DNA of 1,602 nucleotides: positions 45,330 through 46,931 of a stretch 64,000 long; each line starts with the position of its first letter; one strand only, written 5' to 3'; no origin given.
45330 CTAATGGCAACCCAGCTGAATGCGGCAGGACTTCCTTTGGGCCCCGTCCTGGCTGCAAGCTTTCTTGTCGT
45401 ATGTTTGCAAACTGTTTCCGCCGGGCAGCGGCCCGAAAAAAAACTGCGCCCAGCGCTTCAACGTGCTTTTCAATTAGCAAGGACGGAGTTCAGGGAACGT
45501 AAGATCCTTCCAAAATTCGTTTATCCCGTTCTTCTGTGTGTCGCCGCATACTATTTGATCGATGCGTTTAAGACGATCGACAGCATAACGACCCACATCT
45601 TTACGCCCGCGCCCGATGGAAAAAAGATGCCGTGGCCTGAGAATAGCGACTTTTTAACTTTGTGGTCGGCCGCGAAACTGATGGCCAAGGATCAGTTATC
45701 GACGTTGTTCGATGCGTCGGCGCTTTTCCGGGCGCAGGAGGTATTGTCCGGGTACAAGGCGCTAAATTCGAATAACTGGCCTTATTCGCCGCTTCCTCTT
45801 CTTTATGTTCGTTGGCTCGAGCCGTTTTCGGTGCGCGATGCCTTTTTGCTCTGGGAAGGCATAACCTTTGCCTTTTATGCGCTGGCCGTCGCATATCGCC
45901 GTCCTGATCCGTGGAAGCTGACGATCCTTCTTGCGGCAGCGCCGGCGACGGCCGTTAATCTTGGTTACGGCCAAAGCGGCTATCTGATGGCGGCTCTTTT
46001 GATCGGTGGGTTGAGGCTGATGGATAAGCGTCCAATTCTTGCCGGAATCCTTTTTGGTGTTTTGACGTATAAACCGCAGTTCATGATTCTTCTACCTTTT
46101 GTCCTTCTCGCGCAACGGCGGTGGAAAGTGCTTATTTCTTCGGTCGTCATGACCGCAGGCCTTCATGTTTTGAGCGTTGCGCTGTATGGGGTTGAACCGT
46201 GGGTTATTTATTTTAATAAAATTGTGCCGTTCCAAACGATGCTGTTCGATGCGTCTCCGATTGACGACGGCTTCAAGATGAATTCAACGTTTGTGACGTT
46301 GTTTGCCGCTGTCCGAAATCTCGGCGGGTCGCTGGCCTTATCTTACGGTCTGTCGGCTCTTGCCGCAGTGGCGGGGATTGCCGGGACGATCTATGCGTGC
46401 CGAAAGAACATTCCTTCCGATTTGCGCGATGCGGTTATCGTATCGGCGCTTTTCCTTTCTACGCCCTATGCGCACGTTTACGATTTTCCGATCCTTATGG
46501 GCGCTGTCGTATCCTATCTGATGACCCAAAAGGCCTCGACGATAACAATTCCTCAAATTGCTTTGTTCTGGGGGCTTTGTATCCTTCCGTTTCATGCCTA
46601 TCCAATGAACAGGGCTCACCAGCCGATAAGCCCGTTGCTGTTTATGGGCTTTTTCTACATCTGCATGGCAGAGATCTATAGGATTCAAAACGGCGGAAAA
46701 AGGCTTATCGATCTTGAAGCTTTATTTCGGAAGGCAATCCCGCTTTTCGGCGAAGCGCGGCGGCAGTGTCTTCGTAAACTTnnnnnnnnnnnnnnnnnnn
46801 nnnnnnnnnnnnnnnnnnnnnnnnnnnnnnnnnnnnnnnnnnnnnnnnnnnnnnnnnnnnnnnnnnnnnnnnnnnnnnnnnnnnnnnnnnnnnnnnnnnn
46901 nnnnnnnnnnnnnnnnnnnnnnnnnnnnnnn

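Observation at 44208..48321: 858-aa protein is a head-to-tail fusion of two diverged GT-C/DUF2029-like domains, convergent and overlapping with a TPR-bearing PMT-like membrane protein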

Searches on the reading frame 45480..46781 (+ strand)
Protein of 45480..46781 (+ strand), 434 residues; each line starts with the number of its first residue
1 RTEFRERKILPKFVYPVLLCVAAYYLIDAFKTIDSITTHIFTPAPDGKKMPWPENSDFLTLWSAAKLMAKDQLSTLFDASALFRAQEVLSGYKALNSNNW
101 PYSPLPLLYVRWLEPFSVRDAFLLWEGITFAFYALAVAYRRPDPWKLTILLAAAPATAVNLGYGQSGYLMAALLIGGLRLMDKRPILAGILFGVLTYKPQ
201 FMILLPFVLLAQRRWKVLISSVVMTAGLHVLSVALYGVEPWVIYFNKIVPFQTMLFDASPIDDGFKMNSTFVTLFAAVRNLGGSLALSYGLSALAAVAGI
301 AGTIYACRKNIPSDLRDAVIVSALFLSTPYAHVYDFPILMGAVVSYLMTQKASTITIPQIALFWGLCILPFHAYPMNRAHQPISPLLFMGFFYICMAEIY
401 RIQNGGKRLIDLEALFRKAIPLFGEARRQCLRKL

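Call 48: find_related_loci(query=A5, collection=genome_contigs, flank=7000)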
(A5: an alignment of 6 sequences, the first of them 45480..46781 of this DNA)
Query A5 (434 aa) in genome_contigs; peptide patterns used: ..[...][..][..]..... (x = any residue, [..] = any of these).
106 stretches matched a pattern; 47 encode a relative of the query (tblastn E <= 1e-3); 47 distinct loci.
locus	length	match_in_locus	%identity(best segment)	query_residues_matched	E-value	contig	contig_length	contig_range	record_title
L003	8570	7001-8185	44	5-399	3e-106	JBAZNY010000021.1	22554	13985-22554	MAG: Bdellovibrionales bacterium isolate SO_2017_LW4_81 scaffold_4636_c1_LW137-91_2017, whole genome shotgun sequence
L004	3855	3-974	43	70-391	3e-69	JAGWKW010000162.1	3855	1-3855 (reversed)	MAG: Alphaproteobacteria bacterium isolate REEB170 contig-150_36106, whole genome shotgun sequence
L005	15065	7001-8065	35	13-385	1e-54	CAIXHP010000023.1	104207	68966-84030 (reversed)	MAG: uncultured proteobacterium isolate I2_bin-116 genome assembly, contig: bin-116:23/70, whole genome shotgun sequence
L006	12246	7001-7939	38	16-339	3e-50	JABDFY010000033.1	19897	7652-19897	MAG: Alphaproteobacteria bacterium isolate BWOrgControl_Nextera19_MAG3 3300020995.a:Ga0206811_1087, whole genome shotgun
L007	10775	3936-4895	36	16-344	1e-46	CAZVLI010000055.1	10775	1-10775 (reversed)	MAG TPA_asm: uncultured Rhodospirillales bacterium isolate SRP135972_co2_19 genome assembly, contig: NODE_7304_length_10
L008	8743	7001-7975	34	55-385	4e-41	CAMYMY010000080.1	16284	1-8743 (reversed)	MAG: uncultured Kiloniellales bacterium isolate FCS_M_Alpha_09 genome assembly, contig: scaffold_5842, whole genome shot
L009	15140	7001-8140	29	16-404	1e-40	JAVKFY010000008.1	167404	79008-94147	MAG: Alphaproteobacteria bacterium isolate F1-TOW-13 k141_37785, whole genome shotgun sequence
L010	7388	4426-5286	36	56-351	3e-39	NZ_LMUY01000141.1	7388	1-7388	Acidisphaera sp. L21 NODE_273_length_7344_cov_7.394063, whole genome shotgun sequence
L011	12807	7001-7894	35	56-353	2e-38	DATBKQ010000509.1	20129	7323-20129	MAG TPA_asm: Acetobacteraceae bacterium isolate SMAG_U3950 k141_1968503, whole genome shotgun sequence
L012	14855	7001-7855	34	51-343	5e-36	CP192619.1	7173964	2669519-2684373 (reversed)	Bradyrhizobium oligotrophicum S58 strain E20 chromosome, complete genome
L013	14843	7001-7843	34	51-339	5e-36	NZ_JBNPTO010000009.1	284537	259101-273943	Bradyrhizobium sp. HKCCYLS20291 NODE_9, whole genome shotgun sequence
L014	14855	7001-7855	34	51-343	2e-35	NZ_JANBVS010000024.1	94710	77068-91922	Bradyrhizobium sp. SRS-191 SRS191_Assembly_contig_24, whole genome shotgun sequence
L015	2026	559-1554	34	57-389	2e-35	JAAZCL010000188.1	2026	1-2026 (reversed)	MAG: Bacteroidales bacterium isolate AS07pgkLD_150 76206_AS07, whole genome shotgun sequence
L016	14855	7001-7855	33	51-343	5e-35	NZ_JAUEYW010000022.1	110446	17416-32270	Bradyrhizobium sp. SZCCHNR1015 NODE_22, whole genome shotgun sequence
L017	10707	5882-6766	36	53-351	3e-34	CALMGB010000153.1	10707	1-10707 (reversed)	MAG TPA_asm: uncultured Caulobacteraceae bacterium isolate SRR13685168_bin.4_CONCOCT_v1.1_MAG genome assembly, contig: N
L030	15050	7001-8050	28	55-411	1e-28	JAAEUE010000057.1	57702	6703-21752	MAG: Alphaproteobacteria bacterium isolate Vin_25 VinG_CONTIG441776, whole genome shotgun sequence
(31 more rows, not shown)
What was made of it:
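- Tried and rejected: A 6-sequence alignment worked (call 48).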

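Call 64: search_protein_families(library=pfam, proteins=[L003:1342-2922:+, L003:2934-3647:+], max_evalue=0.01)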
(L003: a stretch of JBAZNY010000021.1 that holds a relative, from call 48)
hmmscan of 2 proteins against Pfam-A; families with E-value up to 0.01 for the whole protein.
L003:1342-2922:+ (527 aa): 2 families
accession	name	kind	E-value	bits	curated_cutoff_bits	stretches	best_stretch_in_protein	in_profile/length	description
PF01808.24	AICARFT_IMPCHas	-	5.9e-129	430.4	25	1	138-451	1-311/311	AICARFT/IMPCHase bienzyme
PF02142.27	MGS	-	1.1e-22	80.4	24.1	1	19-132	1-93/94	MGS-like domain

L003:2934-3647:+ (238 aa): 1 family
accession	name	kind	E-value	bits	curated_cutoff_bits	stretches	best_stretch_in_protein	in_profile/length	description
PF00565.23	SNase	-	2.2e-07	31.7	21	1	58-137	26-106/107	Staphylococcal nuclease homologue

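Call 77: search_solved_structures(query=A4, max_evalue=10, show_alignments=2)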
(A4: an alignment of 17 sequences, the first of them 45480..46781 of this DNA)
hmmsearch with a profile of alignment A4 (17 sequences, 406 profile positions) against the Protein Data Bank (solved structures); distinct sequences matched with E-value up to 10: 0.

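Call 94: search_protein_families(library=pfam, proteins=[L005:2937-5378:+, L005:5392-6906:+, L005:8130-9458:-, L006:4291-6735:+, L006:8331-9209:-, L030:2985-4061:+, L030:4152-4853:+, L030:8845-10788:+, L012:3873-5786:+, L012:8763-9731:+], max_evalue=0.001)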
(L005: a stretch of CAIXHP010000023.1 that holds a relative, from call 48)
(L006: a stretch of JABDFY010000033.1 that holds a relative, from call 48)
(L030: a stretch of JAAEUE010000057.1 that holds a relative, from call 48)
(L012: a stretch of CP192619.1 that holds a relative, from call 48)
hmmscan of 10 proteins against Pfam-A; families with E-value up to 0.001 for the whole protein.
L005:2937-5378:+ (814 aa): 5 families
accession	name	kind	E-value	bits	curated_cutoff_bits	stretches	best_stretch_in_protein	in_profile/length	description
PF00204.31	DNA_gyraseB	-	2.1e-59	200.3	27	1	233-402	1-172/173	DNA gyrase B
PF00986.26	DNA_gyraseB_C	-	4.7e-28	97.6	29.8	1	743-802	3-62/63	DNA gyrase B subunit, carboxyl terminus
PF01751.28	Toprim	-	5.2e-19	68.7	23.1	1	431-543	1-95/96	Toprim domain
PF02518.31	HATPase_c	-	2.8e-18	66.8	26.4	1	43-182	2-107/111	Histidine kinase-, DNA gyrase B-, and HSP90-like ATPase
PF21249.2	GyrB_hook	-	8.9e-06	25.6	23.7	1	545-570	1-25/29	GyrB, hook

L005:5392-6906:+ (505 aa): 0 families

L005:8130-9458:- (442 aa): 1 family
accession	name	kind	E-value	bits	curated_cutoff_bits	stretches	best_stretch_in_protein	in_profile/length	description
PF24827.1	AstE_AspA_cat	-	2e-18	67.1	25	1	162-306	1-155/192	Succinylglutamate desuccinylase/Aspartoacylase catalytic domain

L006:4291-6735:+ (815 aa): 5 families
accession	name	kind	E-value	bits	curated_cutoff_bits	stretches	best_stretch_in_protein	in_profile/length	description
PF00204.31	DNA_gyraseB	-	1.8e-57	194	27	1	235-404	1-172/173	DNA gyrase B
PF00986.26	DNA_gyraseB_C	-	1.5e-28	99.1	29.8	1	743-804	2-63/63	DNA gyrase B subunit, carboxyl terminus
PF01751.28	Toprim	-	1.5e-19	70.4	23.1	1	433-545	1-95/96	Toprim domain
PF02518.31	HATPase_c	-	1.1e-18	68.1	26.4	1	45-184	2-107/111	Histidine kinase-, DNA gyrase B-, and HSP90-like ATPase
PF21249.2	GyrB_hook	-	7.1e-06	26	23.7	1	547-573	1-26/29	GyrB, hook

L006:8331-9209:- (292 aa): 1 family
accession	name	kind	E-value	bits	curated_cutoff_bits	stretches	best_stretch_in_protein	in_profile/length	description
PF24827.1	AstE_AspA_cat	-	2e-20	73.6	25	1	13-205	2-189/192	Succinylglutamate desuccinylase/Aspartoacylase catalytic domain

L030:2985-4061:+ (359 aa): 2 families
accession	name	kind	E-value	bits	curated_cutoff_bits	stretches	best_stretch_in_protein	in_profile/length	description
PF01628.27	HrcA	-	1.5e-59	202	22.2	1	118-344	1-215/215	HrcA protein C terminal domain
PF03444.21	HrcA_DNA-bdg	-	0.00026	21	21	1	14-80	2-67/79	Winged helix-turn-helix transcription repressor, HrcA DNA-binding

L030:4152-4853:+ (234 aa): 1 family
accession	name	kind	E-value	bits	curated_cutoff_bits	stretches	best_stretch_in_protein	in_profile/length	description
PF01025.24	GrpE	-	1.3e-52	178.2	25.8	1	65-216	20-165/165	GrpE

L030:8845-10788:+ (648 aa): 2 families
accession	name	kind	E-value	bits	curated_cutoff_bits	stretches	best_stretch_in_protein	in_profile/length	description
PF00012.26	HSP70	-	3.3e-278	924.3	20.6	1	7-601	1-598/599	Hsp70 protein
PF06723.19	MreB_Mbl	-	6.6e-16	58.5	27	1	126-374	81-316/327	MreB/Mbl protein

L012:3873-5786:+ (638 aa): 3 families
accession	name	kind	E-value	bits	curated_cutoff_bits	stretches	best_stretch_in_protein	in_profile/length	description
PF00476.26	DNA_pol_A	-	3.5e-156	520.4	34.3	1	255-636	2-381/381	DNA polymerase family A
PF01612.26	DNA_pol_A_exo1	-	5.4e-13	49.6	23.6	1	27-222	1-172/173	3'-5' exonuclease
PF22619.2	DNA_polI_exo1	-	2.4e-05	24.6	27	1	111-208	39-134/140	DNA polymerase I, ribonuclease H-like domain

L012:8763-9731:+ (323 aa): 0 families
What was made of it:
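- Family members elsewhere sit among housekeeping genes (call 94).
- Tried and rejected: The neighbours were gyrB, grpE/dnaK, polA and a succinylglutamate desuccinylase-like gene (call 94).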

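Call 97: search_protein_families(library=pfam, proteins=[window:45480-46781:+, L003:6977-8215:+], max_evalue=0.01)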
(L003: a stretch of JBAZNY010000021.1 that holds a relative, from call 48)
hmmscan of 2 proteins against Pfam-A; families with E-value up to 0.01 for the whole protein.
window:45480-46781:+ (434 aa): 1 family
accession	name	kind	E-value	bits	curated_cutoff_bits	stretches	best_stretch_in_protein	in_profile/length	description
PF09594.16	GT87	-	3.2e-23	83.1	25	1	100-326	1-234/237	Glycosyltransferase family 87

L003:6977-8215:+ (413 aa): 1 family
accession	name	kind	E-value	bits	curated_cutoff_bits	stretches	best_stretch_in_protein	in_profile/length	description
PF09594.16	GT87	-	8e-34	117.9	25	1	104-333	1-237/237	Glycosyltransferase family 87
